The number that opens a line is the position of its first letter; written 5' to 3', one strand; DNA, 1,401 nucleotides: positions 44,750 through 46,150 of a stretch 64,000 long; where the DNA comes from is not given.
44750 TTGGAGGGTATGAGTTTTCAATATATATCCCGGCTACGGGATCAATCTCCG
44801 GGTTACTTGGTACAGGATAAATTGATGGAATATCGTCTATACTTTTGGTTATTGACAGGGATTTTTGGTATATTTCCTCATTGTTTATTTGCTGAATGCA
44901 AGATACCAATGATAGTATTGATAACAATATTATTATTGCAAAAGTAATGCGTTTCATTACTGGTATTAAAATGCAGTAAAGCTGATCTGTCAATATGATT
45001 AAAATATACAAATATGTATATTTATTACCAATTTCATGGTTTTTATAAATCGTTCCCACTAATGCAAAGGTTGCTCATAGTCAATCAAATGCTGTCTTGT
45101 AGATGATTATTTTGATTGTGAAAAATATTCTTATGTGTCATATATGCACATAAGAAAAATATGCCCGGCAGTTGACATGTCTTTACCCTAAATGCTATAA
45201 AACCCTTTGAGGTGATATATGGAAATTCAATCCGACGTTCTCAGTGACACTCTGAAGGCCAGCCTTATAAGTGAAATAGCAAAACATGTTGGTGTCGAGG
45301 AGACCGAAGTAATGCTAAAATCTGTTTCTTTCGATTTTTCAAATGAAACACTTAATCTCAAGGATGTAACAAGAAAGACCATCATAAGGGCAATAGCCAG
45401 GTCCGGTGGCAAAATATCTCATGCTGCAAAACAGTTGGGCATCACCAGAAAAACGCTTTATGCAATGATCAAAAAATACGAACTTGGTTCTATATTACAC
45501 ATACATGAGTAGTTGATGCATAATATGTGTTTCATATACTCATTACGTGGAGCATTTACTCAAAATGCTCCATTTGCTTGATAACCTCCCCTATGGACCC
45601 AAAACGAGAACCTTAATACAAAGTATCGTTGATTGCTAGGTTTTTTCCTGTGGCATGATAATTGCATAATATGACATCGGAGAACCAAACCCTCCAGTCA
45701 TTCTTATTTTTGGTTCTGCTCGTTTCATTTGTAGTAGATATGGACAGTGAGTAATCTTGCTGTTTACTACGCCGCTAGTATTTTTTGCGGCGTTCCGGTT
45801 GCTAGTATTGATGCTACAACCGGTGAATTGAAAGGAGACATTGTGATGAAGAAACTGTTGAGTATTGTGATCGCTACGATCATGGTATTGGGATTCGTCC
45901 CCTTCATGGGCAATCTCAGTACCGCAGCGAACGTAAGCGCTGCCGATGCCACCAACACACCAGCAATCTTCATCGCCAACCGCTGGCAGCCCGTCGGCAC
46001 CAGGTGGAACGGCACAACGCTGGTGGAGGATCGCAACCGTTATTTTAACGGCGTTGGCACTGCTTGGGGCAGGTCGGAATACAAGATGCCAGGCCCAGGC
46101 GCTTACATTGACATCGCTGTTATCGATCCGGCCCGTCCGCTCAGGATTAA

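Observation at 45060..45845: Standalone Fis-like nucleoid/regulatory protein outside its usual lineage, with a palindromic operator and repeated 11-mers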

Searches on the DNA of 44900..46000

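Call 43: search_rna_families(source=window, start=44900, end=46000, threshold=evalue, max_evalue=1)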
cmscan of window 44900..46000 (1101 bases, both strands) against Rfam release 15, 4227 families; matches with E-value up to 1: 0.
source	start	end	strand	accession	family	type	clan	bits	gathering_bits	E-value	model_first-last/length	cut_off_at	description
